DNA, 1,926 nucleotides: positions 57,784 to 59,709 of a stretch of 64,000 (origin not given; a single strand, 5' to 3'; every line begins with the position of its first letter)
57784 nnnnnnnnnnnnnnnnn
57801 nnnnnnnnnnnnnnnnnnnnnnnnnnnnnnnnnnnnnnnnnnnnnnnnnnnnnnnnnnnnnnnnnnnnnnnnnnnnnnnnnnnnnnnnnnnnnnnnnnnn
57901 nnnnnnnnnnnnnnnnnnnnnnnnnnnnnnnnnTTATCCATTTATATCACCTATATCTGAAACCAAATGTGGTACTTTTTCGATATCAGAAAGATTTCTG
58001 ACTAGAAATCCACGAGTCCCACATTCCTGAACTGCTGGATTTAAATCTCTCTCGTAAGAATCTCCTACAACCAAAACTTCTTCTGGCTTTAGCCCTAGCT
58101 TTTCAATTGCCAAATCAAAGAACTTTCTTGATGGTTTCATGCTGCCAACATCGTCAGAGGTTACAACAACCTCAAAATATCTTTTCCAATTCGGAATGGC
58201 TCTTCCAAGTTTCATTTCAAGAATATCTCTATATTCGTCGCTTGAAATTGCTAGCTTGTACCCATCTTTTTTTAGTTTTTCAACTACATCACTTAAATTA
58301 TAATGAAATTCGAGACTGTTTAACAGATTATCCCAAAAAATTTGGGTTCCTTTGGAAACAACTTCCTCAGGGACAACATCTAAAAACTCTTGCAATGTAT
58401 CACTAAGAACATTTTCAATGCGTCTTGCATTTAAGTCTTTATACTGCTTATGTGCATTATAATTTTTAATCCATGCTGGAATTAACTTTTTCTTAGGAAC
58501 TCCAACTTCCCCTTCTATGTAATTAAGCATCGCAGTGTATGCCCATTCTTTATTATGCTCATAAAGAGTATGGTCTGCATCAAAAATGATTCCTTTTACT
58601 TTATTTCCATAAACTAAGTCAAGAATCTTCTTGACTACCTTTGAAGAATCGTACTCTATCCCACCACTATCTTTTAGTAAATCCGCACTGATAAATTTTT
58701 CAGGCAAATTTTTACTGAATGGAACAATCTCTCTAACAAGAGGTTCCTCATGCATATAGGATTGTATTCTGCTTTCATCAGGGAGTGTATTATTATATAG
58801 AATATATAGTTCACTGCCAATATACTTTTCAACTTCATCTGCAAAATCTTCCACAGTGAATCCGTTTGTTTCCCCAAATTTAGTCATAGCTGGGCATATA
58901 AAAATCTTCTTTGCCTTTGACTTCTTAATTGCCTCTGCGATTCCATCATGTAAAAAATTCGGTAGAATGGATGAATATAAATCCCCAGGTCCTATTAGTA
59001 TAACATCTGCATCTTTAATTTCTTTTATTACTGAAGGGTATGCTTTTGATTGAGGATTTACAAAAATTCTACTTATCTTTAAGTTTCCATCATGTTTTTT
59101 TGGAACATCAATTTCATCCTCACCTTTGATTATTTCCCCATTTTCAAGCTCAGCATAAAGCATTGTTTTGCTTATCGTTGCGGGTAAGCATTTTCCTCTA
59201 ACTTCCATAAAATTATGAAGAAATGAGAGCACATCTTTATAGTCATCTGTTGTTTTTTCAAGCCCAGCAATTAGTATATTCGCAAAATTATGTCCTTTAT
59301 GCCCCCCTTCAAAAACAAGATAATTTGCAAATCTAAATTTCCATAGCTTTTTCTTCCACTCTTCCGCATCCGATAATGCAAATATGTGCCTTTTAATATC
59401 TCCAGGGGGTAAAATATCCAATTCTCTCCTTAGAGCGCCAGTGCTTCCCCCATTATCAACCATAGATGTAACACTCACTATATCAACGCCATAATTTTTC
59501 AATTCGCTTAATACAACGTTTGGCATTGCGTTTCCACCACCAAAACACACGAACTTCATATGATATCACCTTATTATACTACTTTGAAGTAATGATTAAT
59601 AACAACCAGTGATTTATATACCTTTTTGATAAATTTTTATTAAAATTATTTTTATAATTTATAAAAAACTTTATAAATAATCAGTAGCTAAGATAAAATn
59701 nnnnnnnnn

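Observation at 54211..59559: Tightly packed five-gene operon around a CofD/YvcK-HAD fusion: candidate uncharacterised small-molecule pathway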

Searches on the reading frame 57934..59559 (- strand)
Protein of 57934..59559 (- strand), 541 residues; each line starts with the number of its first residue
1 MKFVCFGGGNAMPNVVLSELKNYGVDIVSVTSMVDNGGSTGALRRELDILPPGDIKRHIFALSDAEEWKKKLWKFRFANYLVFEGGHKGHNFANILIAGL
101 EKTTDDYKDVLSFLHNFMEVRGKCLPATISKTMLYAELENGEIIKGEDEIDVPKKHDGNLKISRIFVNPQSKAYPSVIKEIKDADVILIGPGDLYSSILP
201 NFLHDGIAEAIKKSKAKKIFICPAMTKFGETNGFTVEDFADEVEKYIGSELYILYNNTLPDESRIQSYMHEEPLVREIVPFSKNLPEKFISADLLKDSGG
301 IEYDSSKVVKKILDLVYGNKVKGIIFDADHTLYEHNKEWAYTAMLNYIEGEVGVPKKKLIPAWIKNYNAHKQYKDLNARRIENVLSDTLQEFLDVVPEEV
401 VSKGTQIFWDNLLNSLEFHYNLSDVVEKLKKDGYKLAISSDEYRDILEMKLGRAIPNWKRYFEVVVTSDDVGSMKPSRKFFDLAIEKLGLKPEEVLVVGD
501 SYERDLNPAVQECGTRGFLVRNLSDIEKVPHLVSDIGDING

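Call 3: search_protein_families(library=pfam, proteins=[window:57934-59559:-], max_evalue=0.1)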
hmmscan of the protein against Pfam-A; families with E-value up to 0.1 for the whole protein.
window:57934-59559:- (541 aa): 5 families
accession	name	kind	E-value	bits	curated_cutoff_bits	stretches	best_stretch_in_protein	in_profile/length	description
PF01933.23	CofD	-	1.7e-67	228.1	30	1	4-271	2-265/290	2-phospho-L-lactate transferase CofD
PF00702.32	Hydrolase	-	6e-22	79.4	26.4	1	321-506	1-184/191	haloacid dehalogenase-like hydrolase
PF13419.12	HAD_2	-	4.9e-20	72.8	23.8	1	324-509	1-168/178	Haloacid dehalogenase-like hydrolase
PF13242.12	Hydrolase_like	-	3.2e-07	30.6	22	1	475-521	4-49/75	HAD-hyrolase-like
PF01084.26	Ribosomal_S18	-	0.041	14.4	21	0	103-132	3-31/52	Ribosomal protein S18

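Call 4: search_protein_families(library=ncbifam, proteins=[window:57934-59559:-], max_evalue=0.1)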
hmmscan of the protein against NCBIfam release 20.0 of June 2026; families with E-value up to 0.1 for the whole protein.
window:57934-59559:- (541 aa): 42 families (the best 25 are shown)
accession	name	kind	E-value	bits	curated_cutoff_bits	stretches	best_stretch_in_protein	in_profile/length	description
TIGR01826.1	CofD_related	subfamily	3.9e-69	233.5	196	1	4-315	2-308/310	uridine diphosphate-N-acetylglucosamine-binding protein YvcK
TIGR04357.1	CofD_rel_GAK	hypoth_equivalog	3.3e-25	89.2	340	2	95-247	142-301/368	GAK system CofD-like protein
TIGR02253.1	CTE7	subfamily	1.6e-21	77.1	169.75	1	320-510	1-185/221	TIGR02253 family HAD-type hydrolase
TIGR02254.1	YjjG_YfnB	equivalog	3.8e-16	59.2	159.9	1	322-509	2-186/223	YjjG family noncanonical pyrimidine nucleotidase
TIGR02252.1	DREG-2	subfamily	2.9e-15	56.6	155.2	1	323-519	2-203/203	HAD hydrolase, REG-2-like, family IA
NF009804.0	PRK13288.1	equivalog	3.3e-15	56.2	218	1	387-503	52-166/215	pyrophosphatase PpaX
NF053830.1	RUBPPhHalo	equivalog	1.1e-11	44.9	330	1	405-508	91-192/234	ribulose-1,5-bisphosphate 5-phosphatase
NF006976.0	PRK09449.1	equivalog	1.1e-10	41.4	183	1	322-508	4-184/225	pyrimidine 5'-nucleotidase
TIGR01668.1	YqeG_hyp_ppase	hypoth_equivalog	2.1e-10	40.4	89.1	1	420-524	46-139/170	YqeG family HAD IIIA-type phosphatase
NF052576.1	PymNtasePynAStpc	equivalog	2.8e-10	40.2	350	1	324-507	6-188/229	pyrimidine 5'-nucleotidase PynA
NF009695.0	PRK13222.1-2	equivalog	3.8e-10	39.6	225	1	320-502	5-177/226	phosphoglycolate phosphatase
NF046057.1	bifunc_MtlD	equivalog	5.6e-10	38.3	800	1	422-510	97-182/683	bifunctional mannitol-1-phosphate dehydrogenase/phosphatase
TIGR01428.1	HAD_type_II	equivalog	1.3e-09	38.3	125.4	1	372-520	52-190/197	haloacid dehalogenase type II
TIGR01549.1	HAD-SF-IA-v1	subfamily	3.6e-09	37.2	23.3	1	422-509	67-145/149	HAD-IA family hydrolase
TIGR02247.1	HAD-1A3-hyp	subfamily_domain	7.6e-09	35.6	125.4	1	416-509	93-185/211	epoxide hydrolase N-terminal domain-like phosphatase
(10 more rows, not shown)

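Call 9: find_related_loci(query=window:57934-59559:-, collection=genome_contigs, flank=10000)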
Query window:57934-59559:- (541 aa) in genome_contigs; peptide patterns used: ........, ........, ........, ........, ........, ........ (x = any residue, [..] = any of these).
164 stretches matched a pattern; 126 encode a relative of the query (tblastn E <= 1e-3); the best 80 are kept; 80 distinct loci.
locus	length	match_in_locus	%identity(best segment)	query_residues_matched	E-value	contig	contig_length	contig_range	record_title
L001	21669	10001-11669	59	1-520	2e-125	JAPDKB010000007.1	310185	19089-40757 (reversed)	MAG: archaeon isolate S5B5_HD70 c_000000000010, whole genome shotgun sequence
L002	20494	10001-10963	57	1-319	9e-117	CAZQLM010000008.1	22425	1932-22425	MAG TPA_asm: uncultured archaeon isolate binchicken_co409_132 genome assembly, contig: NODE_174_length_22425_cov_11.8842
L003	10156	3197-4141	56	2-316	2e-116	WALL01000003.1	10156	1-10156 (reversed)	MAG: Nanobdellati archaeon isolate S014_61_esom k151_113968, whole genome shotgun sequence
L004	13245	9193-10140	55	2-316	1e-112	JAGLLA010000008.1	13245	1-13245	MAG: Candidatus Parcubacteria bacterium isolate RS_4_5 ROV157_4.bin.5.fa_8, whole genome shotgun sequence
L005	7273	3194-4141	55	2-316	2e-109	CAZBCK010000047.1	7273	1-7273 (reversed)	MAG TPA_asm: uncultured Candidatus Saccharibacteria bacterium isolate binchicken_co256_1022 genome assembly, contig: NOD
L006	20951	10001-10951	54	2-316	6e-107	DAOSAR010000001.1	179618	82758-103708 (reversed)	MAG TPA_asm: Candidatus Pacearchaeota archaeon isolate AMR_MDS_1904 NODE_47_length_179618_cov_39.106041, whole genome sh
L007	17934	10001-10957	53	2-316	4e-107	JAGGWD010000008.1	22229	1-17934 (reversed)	MAG: bacterium isolate AUK117 PB_MBMC_071_c_000000000004, whole genome shotgun sequence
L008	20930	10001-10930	53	2-309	2e-106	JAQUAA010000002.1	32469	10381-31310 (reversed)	MAG: Candidatus Paceibacterota bacterium isolate STC_73 NODE_2742_length_32469_cov_3.256972_Sandtown_C, whole genome sho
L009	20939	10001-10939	51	2-310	9e-101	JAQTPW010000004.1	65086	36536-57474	MAG: Candidatus Paceibacterota bacterium isolate STB_125 NODE_888_length_65086_cov_4.533783_Sandtown_B, whole genome sho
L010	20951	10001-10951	52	2-316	2e-98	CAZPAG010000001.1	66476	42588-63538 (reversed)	MAG TPA_asm: uncultured Candidatus Saccharibacteria bacterium isolate SRP178699_co1_201 genome assembly, contig: NODE_33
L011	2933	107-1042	49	2-316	3e-91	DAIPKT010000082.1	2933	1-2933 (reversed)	MAG TPA_asm: bacterium isolate CTOTU21511 NODE_10026_length_2933_cov_12.604934, whole genome shotgun sequence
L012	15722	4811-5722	44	4-310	1e-79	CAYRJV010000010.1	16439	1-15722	MAG TPA_asm: uncultured Candidatus Saccharibacteria bacterium isolate SRP098346_co1_407 genome assembly, contig: NODE_36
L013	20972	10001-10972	45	1-321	6e-79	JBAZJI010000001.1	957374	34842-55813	MAG: Candidatus Paceibacterota bacterium isolate SO_2017_LW4_116 scaffold_5_c1_LW137-91_2017, whole genome shotgun seque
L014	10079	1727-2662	44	2-317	5e-78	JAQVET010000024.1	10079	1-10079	MAG: Candidatus Paceibacterota bacterium isolate STE_141 NODE_17242_length_10079_cov_4.264068_Sandtown_E, whole genome s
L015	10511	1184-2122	45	1-316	9e-77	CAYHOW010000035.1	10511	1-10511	MAG TPA_asm: Candidatus Woesearchaeota archaeon isolate ERP119705_co14_579 genome assembly, contig: NODE_8765_length_105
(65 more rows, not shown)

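Call 29: search_protein_families(library=pfam, proteins=[L001:8014-8610:+, L001:8713-10005:+, L001:11762-12397:+, L001:12394-13506:+, L001:9995-10693:+, L001:10680-11675:+], max_evalue=0.01)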
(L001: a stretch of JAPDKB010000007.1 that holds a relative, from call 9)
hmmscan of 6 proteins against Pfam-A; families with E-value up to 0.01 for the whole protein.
L001:8014-8610:+ (198 aa): 1 family
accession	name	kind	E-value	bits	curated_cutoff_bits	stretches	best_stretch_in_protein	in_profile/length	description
PF02698.23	DUF218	-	3.8e-11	43.5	27.6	1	24-122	12-97/133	DUF218 domain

L001:8713-10005:+ (430 aa): 6 families
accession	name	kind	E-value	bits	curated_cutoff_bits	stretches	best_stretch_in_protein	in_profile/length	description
PF00483.29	NTP_transferase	-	2.1e-26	93.4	21.2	1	5-221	1-223/245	Nucleotidyl transferase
PF00132.30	Hexapep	-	4.1e-15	55.2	27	3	282-316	2-36/36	Bacterial transferase hexapeptide (six repeats)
PF25084.1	LbH_EIF2B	-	2.4e-12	47.2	54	1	249-344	7-102/105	EIF2B subunit epsilon LbH domain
PF12804.13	NTP_transf_3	-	2.2e-09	38.2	27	1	6-143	1-127/160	MobA-like NTP transferase domain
PF24894.1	Hexapep_GlmU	-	5e-05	23.8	23.3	1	247-319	25-94/104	GlmU-like, C-terminal hexapeptide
PF25087.1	GMPPB_C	-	0.0017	18.5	39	0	260-306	1-47/110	GMPPB C-terminal domain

L001:11762-12397:+ (211 aa): 0 families

L001:12394-13506:+ (370 aa): 7 families
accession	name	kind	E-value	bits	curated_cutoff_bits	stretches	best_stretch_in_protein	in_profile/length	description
PF00534.26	Glycos_transf_1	-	3.9e-29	101.8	26.4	1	190-334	6-153/172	Glycosyl transferases group 1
PF13692.12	Glyco_trans_1_4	-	4.7e-21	76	27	1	202-334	4-137/142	Glycosyl transferases group 1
PF13439.12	Glyco_transf_4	-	1.6e-15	58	28.5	1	19-167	1-154/170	Glycosyltransferase Family 4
PF13579.12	Glyco_trans_4_4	-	1.6e-14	55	29.7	1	20-173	1-153/158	Glycosyl transferase 4-like domain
PF20706.3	GT4-conflict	-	9.3e-14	51.6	26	1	125-318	122-323/385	Family 4 Glycosyltransferase in conflict systems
PF13477.12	Glyco_trans_4_2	-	3.8e-06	27.5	23.4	1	23-124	10-109/139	Glycosyl transferase 4-like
PF08323.17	Glyco_transf_5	-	0.0024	18.1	22.7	0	88-135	125-179/239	Starch synthase catalytic domain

L001:9995-10693:+ (232 aa): 4 families
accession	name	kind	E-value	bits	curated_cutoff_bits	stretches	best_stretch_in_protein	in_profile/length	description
PF00702.32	Hydrolase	-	9.8e-20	72.2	26.4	1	3-201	1-191/191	haloacid dehalogenase-like hydrolase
PF13419.12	HAD_2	-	9.4e-16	58.9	23.8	1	6-207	1-178/178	Haloacid dehalogenase-like hydrolase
PF13242.12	Hydrolase_like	-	4.8e-12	46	22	1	163-212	4-53/75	HAD-hyrolase-like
PF12710.13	HAD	-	0.00052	20.9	27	1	6-188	1-180/189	haloacid dehalogenase-like hydrolase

L001:10680-11675:+ (331 aa): 1 family
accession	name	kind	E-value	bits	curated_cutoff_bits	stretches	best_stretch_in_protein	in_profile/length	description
PF01933.23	CofD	-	1.5e-69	234.8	30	1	13-289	1-273/290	2-phospho-L-lactate transferase CofD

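Call 58: find_homologous_proteins(query=window:57934-59559:-, max_evalue=1e-10)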
Query window:57934-59559:- (541 aa): 1536 proteins with E <= 1e-10 among 8000 candidates; the best 120 are listed.
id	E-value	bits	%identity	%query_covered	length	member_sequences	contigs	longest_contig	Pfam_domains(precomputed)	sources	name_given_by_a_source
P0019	0.0e+0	1227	100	100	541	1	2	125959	PF13419.13,PF00702.33,PF13242.13,PF01933.24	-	-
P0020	0.0e+0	1089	89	99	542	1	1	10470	PF13419.13,PF00702.33,PF13242.13,PF01933.24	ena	-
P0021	4.2e-286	968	80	99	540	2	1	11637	PF13419.13,PF00702.33,PF13242.13,PF01933.24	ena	-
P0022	3.2e-127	444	65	56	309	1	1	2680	PF01933.24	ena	-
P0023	4.6e-126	440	62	59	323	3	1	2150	PF01933.24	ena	-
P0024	7.4e-125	436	60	58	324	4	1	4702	PF01933.24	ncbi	-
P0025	1.2e-124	435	63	58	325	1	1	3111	PF01933.24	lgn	-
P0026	3.6e-123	430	62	58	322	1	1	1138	PF01933.24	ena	-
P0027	5.4e-123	430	59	59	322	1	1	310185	PF01933.24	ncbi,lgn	-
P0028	1.1e-122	429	59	59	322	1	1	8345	PF01933.24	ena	-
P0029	1.2e-122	429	61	58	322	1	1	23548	PF01933.24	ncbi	-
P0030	3.0e-122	427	60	58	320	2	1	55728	PF01933.24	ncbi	-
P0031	1.8e-121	425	60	58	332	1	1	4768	PF01933.24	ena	-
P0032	2.4e-121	424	61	58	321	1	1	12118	PF01933.24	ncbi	-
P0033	4.5e-121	423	59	59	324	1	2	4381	PF01933.24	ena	-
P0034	2.3e-120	421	61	58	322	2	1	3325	PF01933.24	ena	-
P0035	2.5e-120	421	59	58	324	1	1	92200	PF01933.24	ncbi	-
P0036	2.7e-119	418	61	58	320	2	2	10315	PF01933.24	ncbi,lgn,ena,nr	ncbi:MAG: YvcK family protein [Candidatus Aenigmarchaeota archaeon]|nr:YvcK family protein [Candidat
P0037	2.9e-119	417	61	58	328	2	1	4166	PF01933.24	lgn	-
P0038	1.0e-118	416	60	58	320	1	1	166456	PF01933.24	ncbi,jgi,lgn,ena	-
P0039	2.9e-118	414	58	58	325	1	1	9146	PF01933.24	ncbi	-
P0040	4.3e-118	414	56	58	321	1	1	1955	PF01933.24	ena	-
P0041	1.0e-117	412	60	59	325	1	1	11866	PF01933.24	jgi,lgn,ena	-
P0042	1.0e-117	412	59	58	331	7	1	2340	PF01933.24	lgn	-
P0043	2.9e-117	411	60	58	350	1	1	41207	PF01933.24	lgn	-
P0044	7.9e-117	409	58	58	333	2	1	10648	PF01933.24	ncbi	-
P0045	1.8e-116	408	59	57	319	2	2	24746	PF01933.24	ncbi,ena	-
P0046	6.6e-116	406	59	58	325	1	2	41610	PF01933.24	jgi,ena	-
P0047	1.1e-115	406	58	58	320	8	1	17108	PF01933.24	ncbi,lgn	-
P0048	2.0e-115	405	58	58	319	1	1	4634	PF01933.24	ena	-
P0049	5.8e-115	403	58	58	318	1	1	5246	PF01933.24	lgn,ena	-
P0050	6.4e-115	403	57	58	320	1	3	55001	PF01933.24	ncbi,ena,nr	ncbi:MAG: YvcK family protein [Candidatus Pacebacteria bacterium]|nr:YvcK family protein [Candidatus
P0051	3.7e-114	401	57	58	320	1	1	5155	PF01933.24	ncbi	-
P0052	4.7e-114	400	59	58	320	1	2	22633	PF01933.24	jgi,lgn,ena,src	-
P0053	6.3e-114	400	58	58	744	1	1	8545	PF00483.30,PF01128.26,PF14602.13,PF00132.31,PF25087.2,PF25084.2,PF24894.2,PF12804.14,PF01933.24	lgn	-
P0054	7.2e-114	400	58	58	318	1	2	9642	PF01933.24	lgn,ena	-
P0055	8.4e-114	399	57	58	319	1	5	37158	PF01933.24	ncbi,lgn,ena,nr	ncbi:MAG: YvcK family protein [Candidatus Pacebacteria bacterium]|nr:YvcK family protein [Candidatus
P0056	1.0e-113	399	57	59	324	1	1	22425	PF01933.24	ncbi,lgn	-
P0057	1.2e-113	399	56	58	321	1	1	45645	PF01933.24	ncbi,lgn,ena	-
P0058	1.3e-113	399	57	58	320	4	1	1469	PF01933.24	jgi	-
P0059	2.1e-113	398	58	58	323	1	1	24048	PF01933.24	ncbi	-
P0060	2.1e-113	398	57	58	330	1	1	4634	PF01933.24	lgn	-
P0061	2.2e-113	398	58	58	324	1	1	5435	PF01933.24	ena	-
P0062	2.6e-113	398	58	58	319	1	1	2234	PF01933.24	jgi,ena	-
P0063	4.7e-113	397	57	58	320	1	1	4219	PF01933.24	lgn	-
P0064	7.6e-113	396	58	58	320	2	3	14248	PF01933.24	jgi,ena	-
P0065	8.2e-113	396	56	58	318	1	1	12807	PF01933.24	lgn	-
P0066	8.6e-113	396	59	58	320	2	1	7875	PF01933.24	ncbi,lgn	-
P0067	1.0e-112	396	57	58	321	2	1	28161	PF01933.24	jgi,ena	-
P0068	1.3e-112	396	59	58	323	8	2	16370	PF01933.24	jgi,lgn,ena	-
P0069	2.5e-112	395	58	58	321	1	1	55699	PF01933.24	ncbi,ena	-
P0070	4.0e-112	394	58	58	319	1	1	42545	PF01933.24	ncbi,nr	ncbi:YvcK family protein [Candidatus Woesearchaeota archaeon]|nr:YvcK family protein [Candidatus Woe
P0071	4.8e-112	394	57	58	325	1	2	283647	PF01933.24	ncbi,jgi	ncbi:MAG: gluconeogenesis factor YvcK family protein [Candidatus Paceibacterota bacterium]|jgi:uncha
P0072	6.8e-112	393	57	58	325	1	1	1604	PF01933.24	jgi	-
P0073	8.7e-112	393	58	58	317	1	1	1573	PF01933.24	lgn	-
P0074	9.1e-112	393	57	58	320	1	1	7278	PF01933.24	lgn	-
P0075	1.2e-111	392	57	58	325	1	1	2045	PF01933.24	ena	-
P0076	1.4e-111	392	58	58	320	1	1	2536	PF01933.24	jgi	jgi:uncharacterized cofD-like protein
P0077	1.5e-111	392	59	58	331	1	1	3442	PF01933.24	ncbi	-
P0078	1.6e-111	392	57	58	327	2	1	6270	PF01933.24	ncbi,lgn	ncbi:MAG: gluconeogenesis factor YvcK family protein [Minisyncoccia bacterium]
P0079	1.8e-111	392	54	58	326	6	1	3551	PF01933.24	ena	-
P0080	2.6e-111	391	57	58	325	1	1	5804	PF01933.24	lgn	-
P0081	3.6e-111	391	57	58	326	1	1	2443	PF01933.24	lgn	-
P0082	3.8e-111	391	57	58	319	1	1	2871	PF01933.24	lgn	-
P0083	3.8e-111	391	57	58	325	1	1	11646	PF01933.24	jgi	-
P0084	4.5e-111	390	58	58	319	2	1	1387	PF01933.24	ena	-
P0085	4.5e-111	390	58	58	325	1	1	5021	PF01933.24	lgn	-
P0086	4.6e-111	390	59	58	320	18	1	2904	PF01933.24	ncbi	-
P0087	6.0e-111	390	55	58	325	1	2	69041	PF01933.24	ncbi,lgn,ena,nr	ncbi:YvcK family protein [Candidatus Parcubacteria bacterium]|nr:YvcK family protein [Candidatus Par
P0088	6.9e-111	390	57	58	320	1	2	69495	PF01933.24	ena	-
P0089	1.1e-110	389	56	58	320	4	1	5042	PF01933.24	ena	-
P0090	1.5e-110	389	56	58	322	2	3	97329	PF01933.24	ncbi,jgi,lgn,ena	-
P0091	1.5e-110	389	56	58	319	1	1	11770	PF01933.24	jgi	jgi:uncharacterized cofD-like protein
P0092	2.4e-110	388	56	58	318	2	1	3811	PF01933.24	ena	-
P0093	3.9e-110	387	58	58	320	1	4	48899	PF01933.24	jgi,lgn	-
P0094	5.6e-110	387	57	58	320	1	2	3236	PF01933.24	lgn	-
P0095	6.3e-110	387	55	58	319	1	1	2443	PF01933.24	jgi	jgi:uncharacterized cofD-like protein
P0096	6.7e-110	387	58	58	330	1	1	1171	PF01933.24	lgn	-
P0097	7.5e-110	386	57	58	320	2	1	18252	PF01933.24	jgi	jgi:uncharacterized cofD-like protein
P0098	7.6e-110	386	57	58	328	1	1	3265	PF01933.24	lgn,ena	-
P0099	7.8e-110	386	59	58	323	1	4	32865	PF01933.24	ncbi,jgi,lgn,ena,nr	ncbi:YvcK family protein [bacterium]|nr:YvcK family protein [bacterium]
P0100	8.7e-110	386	57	58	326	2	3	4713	PF01933.24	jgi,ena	-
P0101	9.7e-110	386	57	58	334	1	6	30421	PF01933.24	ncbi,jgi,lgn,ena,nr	ncbi:YvcK family protein [Patescibacteria group bacterium]|nr:YvcK family protein [Patescibacteria g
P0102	9.9e-110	386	54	58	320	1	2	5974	PF01933.24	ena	-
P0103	1.0e-109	386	56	58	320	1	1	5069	PF01933.24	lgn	-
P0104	1.1e-109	386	56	58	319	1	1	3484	PF01933.24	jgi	jgi:uncharacterized cofD-like protein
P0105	1.2e-109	386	56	58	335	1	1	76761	PF01933.24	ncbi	-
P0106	1.4e-109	386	55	58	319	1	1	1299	PF01933.24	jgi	-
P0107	1.5e-109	385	55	58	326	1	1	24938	PF01933.24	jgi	jgi:uncharacterized cofD-like protein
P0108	1.6e-109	385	56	58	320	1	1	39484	PF01933.24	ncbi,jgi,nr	ncbi:YvcK family protein [Patescibacteria group bacterium]|nr:YvcK family protein [Patescibacteria g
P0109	1.7e-109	385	57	58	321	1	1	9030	PF01933.24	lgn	-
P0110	2.0e-109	385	55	58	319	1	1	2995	PF01933.24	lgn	-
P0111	2.1e-109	385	55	58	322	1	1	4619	PF01933.24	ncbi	-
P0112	2.1e-109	385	55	58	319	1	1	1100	PF01933.24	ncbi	-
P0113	2.3e-109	385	58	58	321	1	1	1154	PF01933.24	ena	-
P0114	2.3e-109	385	56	58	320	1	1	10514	PF01933.24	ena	-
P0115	2.4e-109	385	57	58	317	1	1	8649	PF01933.24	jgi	jgi:uncharacterized cofD-like protein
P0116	3.4e-109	384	54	58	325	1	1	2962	PF01933.24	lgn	-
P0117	5.6e-109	384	55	58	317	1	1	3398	PF01933.24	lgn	-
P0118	6.9e-109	383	55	59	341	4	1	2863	PF01933.24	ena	-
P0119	7.7e-109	383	56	58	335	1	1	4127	PF01933.24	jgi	jgi:uncharacterized cofD-like protein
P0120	1.2e-108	382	54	58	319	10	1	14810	PF01933.24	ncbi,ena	-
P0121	1.2e-108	382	54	58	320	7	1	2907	PF01933.24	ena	-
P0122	1.2e-108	382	54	58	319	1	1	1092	PF01933.24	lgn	-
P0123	1.4e-108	382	57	58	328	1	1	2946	PF01933.24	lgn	-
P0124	1.4e-108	382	56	58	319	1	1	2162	PF01933.24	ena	-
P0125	1.5e-108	382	56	58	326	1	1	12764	PF01933.24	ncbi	-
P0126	1.6e-108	382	54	58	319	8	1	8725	PF01933.24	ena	-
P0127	1.6e-108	382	57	59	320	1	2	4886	PF01933.24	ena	-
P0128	1.6e-108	382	56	58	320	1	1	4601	PF01933.24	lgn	-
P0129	1.7e-108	382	55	58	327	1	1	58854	PF01933.24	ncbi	-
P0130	1.7e-108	382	54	58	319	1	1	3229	PF01933.24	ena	-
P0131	2.0e-108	382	56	58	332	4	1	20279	PF01933.24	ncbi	-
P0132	2.1e-108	382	57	58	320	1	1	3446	PF01933.24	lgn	-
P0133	2.3e-108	382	56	58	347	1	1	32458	PF01933.24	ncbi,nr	ncbi:YvcK family protein [Candidatus Woesearchaeota archaeon]|nr:YvcK family protein [Candidatus Woe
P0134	2.4e-108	381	55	58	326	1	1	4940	PF01933.24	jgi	-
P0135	2.5e-108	381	55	58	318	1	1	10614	PF01933.24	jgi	-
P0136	3.0e-108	381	56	58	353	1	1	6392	PF01933.24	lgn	-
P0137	3.2e-108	381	55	58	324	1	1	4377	PF01933.24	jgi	jgi:uncharacterized cofD-like protein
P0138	3.2e-108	381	56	58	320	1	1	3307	PF01933.24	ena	-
